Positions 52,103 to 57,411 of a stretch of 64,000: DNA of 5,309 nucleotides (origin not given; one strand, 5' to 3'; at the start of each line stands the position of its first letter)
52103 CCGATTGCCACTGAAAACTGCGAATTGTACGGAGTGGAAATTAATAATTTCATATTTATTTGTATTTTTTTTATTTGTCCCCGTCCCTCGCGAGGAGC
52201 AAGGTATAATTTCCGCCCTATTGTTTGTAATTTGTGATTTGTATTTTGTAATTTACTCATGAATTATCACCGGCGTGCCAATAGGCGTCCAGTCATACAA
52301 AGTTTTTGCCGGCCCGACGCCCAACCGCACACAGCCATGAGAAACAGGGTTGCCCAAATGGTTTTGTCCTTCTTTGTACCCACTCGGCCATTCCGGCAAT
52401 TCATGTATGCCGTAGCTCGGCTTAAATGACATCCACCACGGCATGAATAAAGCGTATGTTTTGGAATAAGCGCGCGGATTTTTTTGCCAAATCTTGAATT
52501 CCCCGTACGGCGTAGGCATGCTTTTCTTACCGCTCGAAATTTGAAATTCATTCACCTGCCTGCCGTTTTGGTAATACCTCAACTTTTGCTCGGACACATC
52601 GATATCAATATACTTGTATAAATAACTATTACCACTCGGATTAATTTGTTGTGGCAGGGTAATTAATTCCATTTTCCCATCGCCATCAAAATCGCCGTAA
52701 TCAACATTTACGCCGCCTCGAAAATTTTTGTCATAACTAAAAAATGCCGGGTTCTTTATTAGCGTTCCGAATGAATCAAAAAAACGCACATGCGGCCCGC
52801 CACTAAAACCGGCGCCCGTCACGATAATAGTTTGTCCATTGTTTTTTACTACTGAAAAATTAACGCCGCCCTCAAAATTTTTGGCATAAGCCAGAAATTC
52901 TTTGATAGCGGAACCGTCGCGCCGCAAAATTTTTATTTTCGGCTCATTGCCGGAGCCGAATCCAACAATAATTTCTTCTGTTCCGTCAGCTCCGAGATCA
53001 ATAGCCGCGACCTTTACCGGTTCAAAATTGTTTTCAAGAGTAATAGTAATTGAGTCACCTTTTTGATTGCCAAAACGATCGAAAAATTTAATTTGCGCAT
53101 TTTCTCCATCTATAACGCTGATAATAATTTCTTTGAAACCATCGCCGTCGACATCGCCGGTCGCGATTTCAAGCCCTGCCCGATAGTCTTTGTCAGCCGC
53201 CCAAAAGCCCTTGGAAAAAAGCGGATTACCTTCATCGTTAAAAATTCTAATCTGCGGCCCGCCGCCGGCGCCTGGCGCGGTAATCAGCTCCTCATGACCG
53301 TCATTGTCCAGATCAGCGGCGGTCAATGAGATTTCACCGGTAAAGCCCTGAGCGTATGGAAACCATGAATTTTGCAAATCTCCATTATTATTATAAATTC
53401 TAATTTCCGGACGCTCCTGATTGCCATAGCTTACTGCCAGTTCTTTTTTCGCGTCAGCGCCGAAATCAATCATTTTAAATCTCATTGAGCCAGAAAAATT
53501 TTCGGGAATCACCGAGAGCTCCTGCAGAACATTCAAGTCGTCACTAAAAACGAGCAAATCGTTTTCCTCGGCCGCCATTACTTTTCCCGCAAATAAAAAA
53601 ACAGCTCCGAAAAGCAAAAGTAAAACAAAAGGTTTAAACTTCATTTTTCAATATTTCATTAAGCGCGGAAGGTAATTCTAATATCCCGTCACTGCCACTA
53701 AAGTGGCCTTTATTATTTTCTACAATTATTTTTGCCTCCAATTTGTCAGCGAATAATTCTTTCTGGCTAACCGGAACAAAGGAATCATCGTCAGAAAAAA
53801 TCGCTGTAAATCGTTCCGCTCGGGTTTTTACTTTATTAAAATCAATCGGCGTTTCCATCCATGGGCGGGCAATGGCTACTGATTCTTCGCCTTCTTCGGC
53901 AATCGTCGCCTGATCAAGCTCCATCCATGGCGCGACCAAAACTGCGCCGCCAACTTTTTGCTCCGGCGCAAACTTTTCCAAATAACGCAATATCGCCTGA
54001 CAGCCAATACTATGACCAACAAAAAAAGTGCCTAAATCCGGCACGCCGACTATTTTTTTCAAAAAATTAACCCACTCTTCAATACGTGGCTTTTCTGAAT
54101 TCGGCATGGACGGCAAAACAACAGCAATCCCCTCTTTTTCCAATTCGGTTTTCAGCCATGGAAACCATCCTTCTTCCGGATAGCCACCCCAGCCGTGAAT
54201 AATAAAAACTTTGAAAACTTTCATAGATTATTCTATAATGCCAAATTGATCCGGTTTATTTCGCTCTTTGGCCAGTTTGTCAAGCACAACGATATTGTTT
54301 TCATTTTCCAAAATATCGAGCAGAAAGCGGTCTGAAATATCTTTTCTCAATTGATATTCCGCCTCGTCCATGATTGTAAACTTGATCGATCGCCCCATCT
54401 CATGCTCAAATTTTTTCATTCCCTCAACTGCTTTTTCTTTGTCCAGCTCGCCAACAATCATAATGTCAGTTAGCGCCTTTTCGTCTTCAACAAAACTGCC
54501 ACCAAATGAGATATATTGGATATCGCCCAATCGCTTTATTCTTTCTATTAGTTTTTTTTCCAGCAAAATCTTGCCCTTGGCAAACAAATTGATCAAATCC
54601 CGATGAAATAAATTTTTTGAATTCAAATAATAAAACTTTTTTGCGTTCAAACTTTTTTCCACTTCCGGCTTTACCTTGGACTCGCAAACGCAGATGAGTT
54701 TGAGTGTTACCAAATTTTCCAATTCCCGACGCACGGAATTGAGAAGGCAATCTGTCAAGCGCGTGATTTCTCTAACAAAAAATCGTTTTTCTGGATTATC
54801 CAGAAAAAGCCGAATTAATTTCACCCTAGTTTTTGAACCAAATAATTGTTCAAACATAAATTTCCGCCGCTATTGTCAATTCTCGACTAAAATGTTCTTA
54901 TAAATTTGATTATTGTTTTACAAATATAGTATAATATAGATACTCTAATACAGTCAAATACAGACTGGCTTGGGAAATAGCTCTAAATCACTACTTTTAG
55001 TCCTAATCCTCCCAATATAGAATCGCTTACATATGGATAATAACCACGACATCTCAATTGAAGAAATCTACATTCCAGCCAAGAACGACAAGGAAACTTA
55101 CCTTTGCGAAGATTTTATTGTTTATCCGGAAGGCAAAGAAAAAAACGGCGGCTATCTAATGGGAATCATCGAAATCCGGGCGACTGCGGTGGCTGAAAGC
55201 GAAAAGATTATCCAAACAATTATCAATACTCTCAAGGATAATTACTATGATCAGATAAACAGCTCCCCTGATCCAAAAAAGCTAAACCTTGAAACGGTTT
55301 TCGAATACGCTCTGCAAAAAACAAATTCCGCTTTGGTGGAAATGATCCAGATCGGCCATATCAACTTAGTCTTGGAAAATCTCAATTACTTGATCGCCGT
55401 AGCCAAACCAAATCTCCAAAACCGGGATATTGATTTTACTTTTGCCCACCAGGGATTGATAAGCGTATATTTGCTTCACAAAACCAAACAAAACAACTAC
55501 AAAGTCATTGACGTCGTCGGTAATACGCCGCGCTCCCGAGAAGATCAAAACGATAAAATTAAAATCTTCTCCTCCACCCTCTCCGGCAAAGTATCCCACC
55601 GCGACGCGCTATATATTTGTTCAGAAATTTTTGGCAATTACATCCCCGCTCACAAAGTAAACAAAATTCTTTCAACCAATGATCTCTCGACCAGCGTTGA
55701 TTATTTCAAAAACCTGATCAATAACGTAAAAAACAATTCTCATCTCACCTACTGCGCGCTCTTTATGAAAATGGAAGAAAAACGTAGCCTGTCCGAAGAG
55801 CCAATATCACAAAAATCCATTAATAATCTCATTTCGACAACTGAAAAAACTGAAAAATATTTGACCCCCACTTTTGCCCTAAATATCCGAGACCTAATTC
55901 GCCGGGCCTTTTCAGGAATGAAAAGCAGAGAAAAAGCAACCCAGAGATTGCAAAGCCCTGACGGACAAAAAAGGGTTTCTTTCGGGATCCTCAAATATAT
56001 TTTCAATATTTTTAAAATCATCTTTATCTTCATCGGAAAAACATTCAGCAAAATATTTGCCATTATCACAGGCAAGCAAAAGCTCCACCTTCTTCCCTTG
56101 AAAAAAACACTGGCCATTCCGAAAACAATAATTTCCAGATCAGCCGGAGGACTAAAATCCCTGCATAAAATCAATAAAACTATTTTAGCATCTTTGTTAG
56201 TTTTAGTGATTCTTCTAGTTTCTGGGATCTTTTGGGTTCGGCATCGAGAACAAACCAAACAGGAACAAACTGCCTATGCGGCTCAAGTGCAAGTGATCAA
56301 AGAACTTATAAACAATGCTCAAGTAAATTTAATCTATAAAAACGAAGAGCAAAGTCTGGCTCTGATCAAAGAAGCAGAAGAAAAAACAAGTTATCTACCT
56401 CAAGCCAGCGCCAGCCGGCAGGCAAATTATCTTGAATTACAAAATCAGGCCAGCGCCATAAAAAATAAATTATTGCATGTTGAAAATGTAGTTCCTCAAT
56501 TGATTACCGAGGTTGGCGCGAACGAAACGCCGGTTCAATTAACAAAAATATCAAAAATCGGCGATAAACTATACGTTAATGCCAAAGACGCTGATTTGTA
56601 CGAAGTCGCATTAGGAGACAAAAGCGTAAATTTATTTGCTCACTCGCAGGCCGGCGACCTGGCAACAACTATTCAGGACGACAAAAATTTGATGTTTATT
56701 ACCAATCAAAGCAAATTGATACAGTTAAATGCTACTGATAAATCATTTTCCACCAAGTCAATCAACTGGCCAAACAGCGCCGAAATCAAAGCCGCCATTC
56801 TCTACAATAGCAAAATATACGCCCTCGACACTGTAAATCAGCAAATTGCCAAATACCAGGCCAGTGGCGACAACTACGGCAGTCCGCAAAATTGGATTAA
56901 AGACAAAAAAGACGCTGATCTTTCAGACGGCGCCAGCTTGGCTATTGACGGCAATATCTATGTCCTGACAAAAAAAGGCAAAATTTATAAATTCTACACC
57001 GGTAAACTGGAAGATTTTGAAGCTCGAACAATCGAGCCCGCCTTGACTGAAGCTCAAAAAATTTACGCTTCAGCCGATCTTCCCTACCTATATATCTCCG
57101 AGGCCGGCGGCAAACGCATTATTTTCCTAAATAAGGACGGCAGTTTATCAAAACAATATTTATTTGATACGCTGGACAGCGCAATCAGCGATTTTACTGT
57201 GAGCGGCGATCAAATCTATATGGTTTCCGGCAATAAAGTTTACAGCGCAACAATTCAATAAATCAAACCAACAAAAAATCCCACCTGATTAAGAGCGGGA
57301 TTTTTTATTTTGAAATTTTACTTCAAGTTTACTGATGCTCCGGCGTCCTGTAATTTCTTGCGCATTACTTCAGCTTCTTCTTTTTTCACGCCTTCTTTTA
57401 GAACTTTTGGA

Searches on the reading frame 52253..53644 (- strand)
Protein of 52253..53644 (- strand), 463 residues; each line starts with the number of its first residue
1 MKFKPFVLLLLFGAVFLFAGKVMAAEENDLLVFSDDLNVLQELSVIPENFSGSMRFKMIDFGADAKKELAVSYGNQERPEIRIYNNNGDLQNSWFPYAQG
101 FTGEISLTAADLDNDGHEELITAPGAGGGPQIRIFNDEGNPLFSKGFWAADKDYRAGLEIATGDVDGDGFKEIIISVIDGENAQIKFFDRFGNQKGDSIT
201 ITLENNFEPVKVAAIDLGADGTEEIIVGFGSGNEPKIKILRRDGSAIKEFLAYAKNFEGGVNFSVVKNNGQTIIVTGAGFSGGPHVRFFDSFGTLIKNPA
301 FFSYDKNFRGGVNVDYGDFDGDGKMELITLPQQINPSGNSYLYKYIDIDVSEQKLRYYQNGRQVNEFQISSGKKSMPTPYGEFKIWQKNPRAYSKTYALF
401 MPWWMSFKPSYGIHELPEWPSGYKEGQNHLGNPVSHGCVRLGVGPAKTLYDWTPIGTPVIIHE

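Call 4: search_protein_families(library=pfam, proteins=[window:52253-53644:-], max_evalue=0.01)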
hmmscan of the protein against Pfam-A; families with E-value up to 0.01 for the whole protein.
window:52253-53644:- (463 aa): 4 families
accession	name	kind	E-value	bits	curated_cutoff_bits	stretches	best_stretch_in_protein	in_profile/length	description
PF03734.19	YkuD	-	5.9e-24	85.7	23.4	1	344-461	2-146/146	L,D-transpeptidase catalytic domain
PF13517.12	FG-GAP_3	-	1.3e-16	61.4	26.9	4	111-174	1-60/61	FG-GAP-like repeat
PF01839.29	FG-GAP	-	1.3e-12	47.7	22.1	0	157-176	2-21/37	FG-GAP repeat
PF14783.12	BBS2_Mid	-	6.6e-05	23.4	27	0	207-233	78-104/108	Ciliary BBSome complex subunit 2, middle region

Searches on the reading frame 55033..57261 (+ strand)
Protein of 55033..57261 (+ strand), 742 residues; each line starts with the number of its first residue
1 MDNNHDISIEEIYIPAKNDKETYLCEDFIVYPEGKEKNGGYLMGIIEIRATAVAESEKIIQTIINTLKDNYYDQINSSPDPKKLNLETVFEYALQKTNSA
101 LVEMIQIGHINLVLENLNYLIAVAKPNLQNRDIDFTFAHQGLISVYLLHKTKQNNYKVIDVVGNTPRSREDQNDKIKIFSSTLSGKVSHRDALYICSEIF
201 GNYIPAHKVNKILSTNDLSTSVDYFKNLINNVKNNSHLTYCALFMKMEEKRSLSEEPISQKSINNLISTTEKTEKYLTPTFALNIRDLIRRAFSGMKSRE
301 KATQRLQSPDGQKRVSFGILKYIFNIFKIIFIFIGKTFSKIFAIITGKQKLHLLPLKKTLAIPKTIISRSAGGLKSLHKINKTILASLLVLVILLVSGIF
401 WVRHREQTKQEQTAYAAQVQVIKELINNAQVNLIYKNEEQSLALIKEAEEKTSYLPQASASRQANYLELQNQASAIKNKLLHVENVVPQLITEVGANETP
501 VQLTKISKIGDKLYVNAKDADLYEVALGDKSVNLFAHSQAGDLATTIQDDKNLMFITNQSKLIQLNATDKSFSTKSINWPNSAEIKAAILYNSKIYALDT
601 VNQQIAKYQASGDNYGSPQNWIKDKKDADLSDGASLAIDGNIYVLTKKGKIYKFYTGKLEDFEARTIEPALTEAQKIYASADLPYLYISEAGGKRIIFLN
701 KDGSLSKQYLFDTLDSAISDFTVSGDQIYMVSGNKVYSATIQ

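Call 4: search_protein_families(library=pfam, proteins=[window:55033-57261:+], max_evalue=0.01)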
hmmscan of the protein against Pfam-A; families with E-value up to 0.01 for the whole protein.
window:55033-57261:+ (742 aa): 1 family
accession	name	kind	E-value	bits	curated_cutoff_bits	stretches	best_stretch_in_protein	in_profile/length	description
PF15386.11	Tantalus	-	0.0019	18.5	32.8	0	66-104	18-53/57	Drosophila Tantalus-like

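Call 56: find_related_loci(query=A4, collection=genome_contigs, flank=10000)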
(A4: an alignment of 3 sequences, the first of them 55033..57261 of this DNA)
Query A4 (742 aa) in genome_contigs; peptide patterns used: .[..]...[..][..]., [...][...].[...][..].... (x = any residue, [..] = any of these).
92 stretches matched a pattern; 2 encode a relative of the query (tblastn E <= 1e-3); 2 distinct loci.
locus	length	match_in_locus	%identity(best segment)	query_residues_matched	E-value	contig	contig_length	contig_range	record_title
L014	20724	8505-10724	54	1-742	0e+0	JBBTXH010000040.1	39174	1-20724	MAG: Patescibacteria group bacterium isolate H51-bin326_1 H51_bin326_1_000000000040, whole genome shotgun sequence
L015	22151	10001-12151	50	1-738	0e+0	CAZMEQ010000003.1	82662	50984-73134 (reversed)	MAG TPA_asm: uncultured Gammaproteobacteria bacterium isolate binchicken_co154_115 genome assembly, contig: NODE_249_len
